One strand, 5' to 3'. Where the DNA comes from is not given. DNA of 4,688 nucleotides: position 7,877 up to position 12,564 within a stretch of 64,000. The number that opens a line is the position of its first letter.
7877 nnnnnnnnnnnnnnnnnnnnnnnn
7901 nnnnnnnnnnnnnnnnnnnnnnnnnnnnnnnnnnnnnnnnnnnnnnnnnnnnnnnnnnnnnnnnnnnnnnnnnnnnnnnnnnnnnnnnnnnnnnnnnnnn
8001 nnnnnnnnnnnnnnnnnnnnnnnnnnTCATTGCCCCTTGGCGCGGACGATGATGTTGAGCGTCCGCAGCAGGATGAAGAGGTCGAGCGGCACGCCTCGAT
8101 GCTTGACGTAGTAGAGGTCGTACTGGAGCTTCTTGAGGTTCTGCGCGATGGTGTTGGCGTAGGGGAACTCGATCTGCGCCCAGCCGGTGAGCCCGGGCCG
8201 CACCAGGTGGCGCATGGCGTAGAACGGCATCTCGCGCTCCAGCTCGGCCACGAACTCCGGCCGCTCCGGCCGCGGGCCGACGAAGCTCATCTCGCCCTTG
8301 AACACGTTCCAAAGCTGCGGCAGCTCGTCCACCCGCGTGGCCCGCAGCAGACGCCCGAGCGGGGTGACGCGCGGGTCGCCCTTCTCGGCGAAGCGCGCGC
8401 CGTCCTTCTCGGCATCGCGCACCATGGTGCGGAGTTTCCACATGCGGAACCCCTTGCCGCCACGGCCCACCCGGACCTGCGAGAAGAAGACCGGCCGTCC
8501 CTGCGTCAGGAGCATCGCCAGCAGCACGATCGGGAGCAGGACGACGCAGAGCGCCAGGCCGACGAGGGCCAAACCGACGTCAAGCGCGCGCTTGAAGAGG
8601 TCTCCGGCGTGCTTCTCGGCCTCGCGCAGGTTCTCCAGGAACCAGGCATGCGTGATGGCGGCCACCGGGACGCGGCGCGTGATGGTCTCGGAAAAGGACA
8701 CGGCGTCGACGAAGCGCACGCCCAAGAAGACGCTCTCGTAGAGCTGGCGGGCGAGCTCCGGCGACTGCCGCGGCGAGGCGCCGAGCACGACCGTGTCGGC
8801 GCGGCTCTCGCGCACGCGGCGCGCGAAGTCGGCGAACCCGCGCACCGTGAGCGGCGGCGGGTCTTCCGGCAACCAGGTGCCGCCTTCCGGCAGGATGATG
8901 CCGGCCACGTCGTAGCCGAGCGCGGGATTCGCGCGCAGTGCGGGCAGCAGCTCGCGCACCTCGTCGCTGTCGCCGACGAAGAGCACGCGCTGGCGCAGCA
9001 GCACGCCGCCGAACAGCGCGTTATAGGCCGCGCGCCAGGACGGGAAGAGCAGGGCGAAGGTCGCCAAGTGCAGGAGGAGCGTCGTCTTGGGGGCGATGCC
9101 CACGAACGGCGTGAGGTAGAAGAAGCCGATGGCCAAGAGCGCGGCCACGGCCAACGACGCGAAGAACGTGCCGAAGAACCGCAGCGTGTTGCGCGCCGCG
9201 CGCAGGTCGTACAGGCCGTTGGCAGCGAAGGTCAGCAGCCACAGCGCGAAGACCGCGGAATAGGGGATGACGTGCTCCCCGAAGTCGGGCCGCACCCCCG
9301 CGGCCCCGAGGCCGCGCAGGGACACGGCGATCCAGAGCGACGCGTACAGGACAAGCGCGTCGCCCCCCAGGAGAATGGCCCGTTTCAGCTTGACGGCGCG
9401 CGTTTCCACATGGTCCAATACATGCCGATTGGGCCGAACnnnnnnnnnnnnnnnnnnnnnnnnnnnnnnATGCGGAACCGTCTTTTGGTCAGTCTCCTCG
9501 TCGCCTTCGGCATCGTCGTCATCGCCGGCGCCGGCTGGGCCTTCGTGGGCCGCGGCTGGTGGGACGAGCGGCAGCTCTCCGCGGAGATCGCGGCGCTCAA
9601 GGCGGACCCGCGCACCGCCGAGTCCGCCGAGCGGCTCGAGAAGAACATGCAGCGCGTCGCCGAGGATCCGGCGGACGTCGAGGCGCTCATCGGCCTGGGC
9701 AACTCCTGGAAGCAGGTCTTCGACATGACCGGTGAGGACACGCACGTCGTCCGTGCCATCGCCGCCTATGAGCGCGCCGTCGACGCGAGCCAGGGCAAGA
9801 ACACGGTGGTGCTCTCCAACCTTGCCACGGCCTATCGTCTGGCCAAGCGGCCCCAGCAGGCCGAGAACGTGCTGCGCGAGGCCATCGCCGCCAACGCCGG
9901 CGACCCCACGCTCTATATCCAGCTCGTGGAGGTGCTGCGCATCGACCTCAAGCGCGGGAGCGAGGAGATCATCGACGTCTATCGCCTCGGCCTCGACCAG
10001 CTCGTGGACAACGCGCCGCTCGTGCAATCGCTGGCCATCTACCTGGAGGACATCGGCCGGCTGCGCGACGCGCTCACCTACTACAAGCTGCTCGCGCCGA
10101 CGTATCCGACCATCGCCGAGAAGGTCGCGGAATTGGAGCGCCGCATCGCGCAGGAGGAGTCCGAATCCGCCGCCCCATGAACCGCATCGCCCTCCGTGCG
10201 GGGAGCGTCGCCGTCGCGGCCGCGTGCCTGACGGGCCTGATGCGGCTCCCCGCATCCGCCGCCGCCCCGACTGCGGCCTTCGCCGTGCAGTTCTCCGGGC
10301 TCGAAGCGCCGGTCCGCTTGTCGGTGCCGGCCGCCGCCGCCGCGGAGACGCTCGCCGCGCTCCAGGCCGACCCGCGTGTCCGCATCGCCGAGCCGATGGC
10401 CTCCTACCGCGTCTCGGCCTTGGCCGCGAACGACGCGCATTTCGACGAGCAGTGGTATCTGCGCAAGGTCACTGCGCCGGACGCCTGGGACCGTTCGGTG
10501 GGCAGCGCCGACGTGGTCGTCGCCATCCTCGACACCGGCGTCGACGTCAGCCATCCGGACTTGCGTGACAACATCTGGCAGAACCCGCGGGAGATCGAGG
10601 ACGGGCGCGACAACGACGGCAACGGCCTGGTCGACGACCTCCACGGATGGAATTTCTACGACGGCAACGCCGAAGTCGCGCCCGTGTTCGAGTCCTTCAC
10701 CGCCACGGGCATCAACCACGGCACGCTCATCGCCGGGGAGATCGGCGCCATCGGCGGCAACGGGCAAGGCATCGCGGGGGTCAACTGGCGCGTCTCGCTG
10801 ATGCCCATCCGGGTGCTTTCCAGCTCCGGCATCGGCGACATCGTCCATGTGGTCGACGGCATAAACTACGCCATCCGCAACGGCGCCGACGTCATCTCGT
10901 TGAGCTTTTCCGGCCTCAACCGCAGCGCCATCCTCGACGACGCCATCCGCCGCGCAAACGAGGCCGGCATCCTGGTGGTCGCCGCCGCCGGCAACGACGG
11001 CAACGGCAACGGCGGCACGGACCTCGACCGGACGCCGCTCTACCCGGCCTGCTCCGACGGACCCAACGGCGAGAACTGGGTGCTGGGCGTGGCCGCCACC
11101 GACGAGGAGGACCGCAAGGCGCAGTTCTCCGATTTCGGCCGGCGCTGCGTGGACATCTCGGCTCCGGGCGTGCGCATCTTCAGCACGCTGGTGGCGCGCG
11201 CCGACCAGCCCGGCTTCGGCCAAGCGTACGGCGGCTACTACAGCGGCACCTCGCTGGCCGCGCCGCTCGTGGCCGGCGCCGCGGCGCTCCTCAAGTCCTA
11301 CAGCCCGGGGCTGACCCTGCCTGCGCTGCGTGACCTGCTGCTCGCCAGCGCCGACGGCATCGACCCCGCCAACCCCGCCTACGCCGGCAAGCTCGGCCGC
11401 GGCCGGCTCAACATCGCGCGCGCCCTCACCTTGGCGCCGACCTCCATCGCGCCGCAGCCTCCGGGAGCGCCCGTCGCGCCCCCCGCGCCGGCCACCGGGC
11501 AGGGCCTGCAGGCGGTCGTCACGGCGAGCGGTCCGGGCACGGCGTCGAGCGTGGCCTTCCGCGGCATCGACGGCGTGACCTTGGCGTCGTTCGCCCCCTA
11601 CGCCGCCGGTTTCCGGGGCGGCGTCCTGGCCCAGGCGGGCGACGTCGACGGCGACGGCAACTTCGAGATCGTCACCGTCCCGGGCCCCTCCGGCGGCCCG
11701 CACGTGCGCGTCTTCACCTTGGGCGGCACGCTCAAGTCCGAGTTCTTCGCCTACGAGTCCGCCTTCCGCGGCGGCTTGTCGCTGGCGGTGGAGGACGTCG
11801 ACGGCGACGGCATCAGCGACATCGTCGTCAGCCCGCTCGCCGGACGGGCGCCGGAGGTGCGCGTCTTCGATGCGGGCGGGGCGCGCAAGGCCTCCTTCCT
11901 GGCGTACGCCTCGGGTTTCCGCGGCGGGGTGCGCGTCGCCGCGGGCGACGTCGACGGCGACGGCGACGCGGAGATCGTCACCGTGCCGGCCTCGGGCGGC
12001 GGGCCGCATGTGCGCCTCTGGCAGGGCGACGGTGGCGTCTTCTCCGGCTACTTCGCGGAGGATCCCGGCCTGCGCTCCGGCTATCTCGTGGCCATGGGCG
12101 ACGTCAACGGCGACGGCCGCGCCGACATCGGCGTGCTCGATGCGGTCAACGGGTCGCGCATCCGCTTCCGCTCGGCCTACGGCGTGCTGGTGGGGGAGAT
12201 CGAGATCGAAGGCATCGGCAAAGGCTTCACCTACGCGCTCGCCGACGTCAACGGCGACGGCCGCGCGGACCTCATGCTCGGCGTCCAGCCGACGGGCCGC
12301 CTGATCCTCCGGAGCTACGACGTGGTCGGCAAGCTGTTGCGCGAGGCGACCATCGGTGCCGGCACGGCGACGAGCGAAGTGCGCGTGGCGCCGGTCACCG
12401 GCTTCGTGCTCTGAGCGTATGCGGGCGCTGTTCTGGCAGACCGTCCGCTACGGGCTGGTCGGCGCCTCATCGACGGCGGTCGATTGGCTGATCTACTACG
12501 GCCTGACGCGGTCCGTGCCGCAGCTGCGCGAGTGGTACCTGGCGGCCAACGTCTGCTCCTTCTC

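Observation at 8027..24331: Polyprenyl-phosphate-sugar based extracytoplasmic glycosylation island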

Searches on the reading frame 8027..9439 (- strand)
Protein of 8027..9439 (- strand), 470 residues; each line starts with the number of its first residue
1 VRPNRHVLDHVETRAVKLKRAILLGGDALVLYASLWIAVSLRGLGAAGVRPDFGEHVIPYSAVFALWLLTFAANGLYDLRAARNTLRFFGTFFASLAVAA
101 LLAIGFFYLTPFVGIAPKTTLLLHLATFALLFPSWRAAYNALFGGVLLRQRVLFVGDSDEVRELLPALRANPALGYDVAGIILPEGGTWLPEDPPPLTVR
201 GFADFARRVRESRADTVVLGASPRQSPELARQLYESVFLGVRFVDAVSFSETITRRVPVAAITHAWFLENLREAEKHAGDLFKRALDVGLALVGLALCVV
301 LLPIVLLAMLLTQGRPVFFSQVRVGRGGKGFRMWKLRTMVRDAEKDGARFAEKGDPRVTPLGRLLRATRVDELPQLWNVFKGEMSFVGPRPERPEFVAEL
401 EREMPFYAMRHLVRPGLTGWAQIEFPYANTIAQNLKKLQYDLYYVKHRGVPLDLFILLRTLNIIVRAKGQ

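Call 12: search_protein_families(library=pfam, proteins=[window:8027-9439:-], max_evalue=0.01)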
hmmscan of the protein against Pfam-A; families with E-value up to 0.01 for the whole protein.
window:8027-9439:- (470 aa): 2 families
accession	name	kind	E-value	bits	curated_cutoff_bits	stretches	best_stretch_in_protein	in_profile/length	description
PF02397.22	Bac_transf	-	7.7e-62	208.4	27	1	283-465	1-178/179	Bacterial sugar transferase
PF13458.12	Peripla_BP_6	-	0.0048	17.1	31.7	1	185-235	162-212/343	Periplasmic binding protein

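Call 14: search_protein_families(library=ncbifam, proteins=[window:8027-9439:-], max_evalue=0.1)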
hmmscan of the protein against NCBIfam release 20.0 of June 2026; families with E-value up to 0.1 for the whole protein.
window:8027-9439:- (470 aa): 11 families
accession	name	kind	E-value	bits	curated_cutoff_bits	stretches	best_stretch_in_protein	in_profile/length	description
TIGR03013.1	EpsB_2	subfamily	8e-103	344.9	393.35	1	27-469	3-441/443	TIGR03013 family XrtA/PEP-CTERM system glycosyltransferase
TIGR03025.1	EPS_sugtrans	subfamily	2e-102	343.7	295.55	1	27-469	3-443/445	exopolysaccharide biosynthesis polyprenyl glycosylphosphotransferase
TIGR03023.1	WcaJ_sugtrans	equivalog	3.7e-77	260.5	410.75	1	27-464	3-446/453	undecaprenyl-phosphate glucose phosphotransferase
TIGR03022.1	WbaP_sugtrans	subfamily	2.9e-54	185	403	1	26-469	4-454/456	undecaprenyl-phosphate galactose phosphotransferase WbaP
NF052601.1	undeca_RfbP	equivalog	1.3e-38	132.7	330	1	269-468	32-239/244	undecaprenyl-phosphate galactose phosphotransferase family protein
NF007518.0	PRK10124.1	equivalog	1.5e-38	132.7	684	1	151-460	146-453/464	undecaprenyl-phosphate glucose phosphotransferase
NF050817.1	PolSacchBiosHfsE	equivalog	3.4e-36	125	750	1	280-463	269-458/467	polysaccharide biosynthesis protein HfsE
NF041877.1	EPS_EpsZ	equivalog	9.8e-33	113.5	800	1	245-469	229-457/459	exopolysaccharide biosynthesis polyisoprenyl-phosphate hexose-1-phosphate transferase EpsZ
NF011751.0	PRK15204.1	equivalog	1.1e-25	90.2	907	1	275-469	272-474/476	undecaprenyl-phosphate galactose phosphotransferase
NF045514.1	glycotran_HepC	equivalog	6.8e-21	74.6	140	1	272-391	106-211/220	heterocyst development glycosyltransferase HepC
NF005900.0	PRK07874.1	equivalog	0.087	13.1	114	0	225-248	48-70/80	ATP synthase F0 subunit C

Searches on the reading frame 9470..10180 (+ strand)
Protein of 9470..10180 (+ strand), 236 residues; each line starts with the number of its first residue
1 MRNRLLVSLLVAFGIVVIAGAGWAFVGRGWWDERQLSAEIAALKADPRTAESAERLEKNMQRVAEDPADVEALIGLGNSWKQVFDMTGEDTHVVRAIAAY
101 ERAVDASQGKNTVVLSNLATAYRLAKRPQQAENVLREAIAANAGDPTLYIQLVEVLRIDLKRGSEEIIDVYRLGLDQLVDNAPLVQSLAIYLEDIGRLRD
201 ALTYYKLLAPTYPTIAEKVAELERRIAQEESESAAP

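Call 12: search_protein_families(library=pfam, proteins=[window:9470-10180:+], max_evalue=0.01)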
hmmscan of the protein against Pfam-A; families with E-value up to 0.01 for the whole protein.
window:9470-10180:+ (236 aa): 13 families
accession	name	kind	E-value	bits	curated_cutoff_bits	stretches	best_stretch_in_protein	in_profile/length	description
PF13428.12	TPR_14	-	4.4e-07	30.4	23.5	1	118-154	7-43/44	Tetratricopeptide repeat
PF13424.12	TPR_12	-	9.9e-06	26.1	30.1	1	96-141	22-74/77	Tetratricopeptide repeat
PF14559.12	TPR_19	-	1.1e-05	26.1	25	1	95-147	9-60/68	Tetratricopeptide repeat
PF07719.23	TPR_2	-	3.4e-05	24.1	27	0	114-142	3-31/34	Tetratricopeptide repeat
PF13374.12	TPR_10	-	7.9e-05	23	27.5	1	115-140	5-30/42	Tetratricopeptide repeat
PF20308.4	TPR-S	-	9.6e-05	23.4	27.6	1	43-109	28-91/102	Tetratricopeptide Repeats-Sensor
PF13176.12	TPR_7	-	0.00037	20.8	27.9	0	115-146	2-35/36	Tetratricopeptide repeat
PF00515.34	TPR_1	-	0.00069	19.8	27.8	0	114-141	3-30/34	Tetratricopeptide repeat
PF13431.12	TPR_17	-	0.0011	19.5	24.4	0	100-132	2-33/34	Tetratricopeptide repeat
PF13429.12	TPR_15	-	0.0011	18.9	26.2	1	107-210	142-242/280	Tetratricopeptide repeat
PF04733.20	Coatomer_E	-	0.0037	17.2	21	1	50-153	147-242/290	Coatomer epsilon subunit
PF13181.12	TPR_8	-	0.0068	16.9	25.7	0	116-143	5-32/34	Tetratricopeptide repeat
PF16811.11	TAtT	-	0.0084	15.9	26.5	0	42-96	91-142/263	TRAP transporter T-component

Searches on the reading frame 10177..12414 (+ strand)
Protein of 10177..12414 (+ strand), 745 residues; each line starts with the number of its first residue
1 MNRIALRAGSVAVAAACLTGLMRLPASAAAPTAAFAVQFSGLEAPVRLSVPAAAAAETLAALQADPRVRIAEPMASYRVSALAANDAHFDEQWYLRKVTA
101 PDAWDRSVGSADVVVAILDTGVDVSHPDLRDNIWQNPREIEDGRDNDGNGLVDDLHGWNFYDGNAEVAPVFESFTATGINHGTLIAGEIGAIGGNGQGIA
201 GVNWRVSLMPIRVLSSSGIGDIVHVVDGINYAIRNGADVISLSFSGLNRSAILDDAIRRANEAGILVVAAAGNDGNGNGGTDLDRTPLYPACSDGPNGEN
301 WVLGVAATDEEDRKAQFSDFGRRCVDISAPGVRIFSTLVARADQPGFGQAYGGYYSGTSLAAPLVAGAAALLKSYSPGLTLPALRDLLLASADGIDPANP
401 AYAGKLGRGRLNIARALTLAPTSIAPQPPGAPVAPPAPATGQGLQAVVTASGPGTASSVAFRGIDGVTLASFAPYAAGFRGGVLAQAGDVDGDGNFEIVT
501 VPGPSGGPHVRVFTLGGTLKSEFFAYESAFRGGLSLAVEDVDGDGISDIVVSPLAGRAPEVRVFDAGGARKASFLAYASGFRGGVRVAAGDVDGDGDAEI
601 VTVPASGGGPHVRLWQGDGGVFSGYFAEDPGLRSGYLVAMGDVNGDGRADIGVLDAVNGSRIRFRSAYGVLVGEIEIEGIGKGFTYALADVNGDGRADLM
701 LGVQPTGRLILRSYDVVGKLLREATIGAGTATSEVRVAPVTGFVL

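Call 12: search_protein_families(library=pfam, proteins=[window:10177-12414:+], max_evalue=0.01)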
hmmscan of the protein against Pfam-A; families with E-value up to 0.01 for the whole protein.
window:10177-12414:+ (745 aa): 4 families
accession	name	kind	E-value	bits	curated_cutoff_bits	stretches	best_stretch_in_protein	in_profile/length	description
PF00082.27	Peptidase_S8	-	2.8e-47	161.9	21.8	1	112-394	3-276/288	Subtilase family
PF13517.12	FG-GAP_3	-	2e-17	64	26.9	3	591-651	1-59/61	FG-GAP-like repeat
PF01839.29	FG-GAP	-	9.8e-16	57.7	22.1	4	533-552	2-21/37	FG-GAP repeat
PF12256.14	TcdB_toxin_midN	-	0.00022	21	24.8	0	686-707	30-51/181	Insecticide toxin TcdB middle/N-terminal region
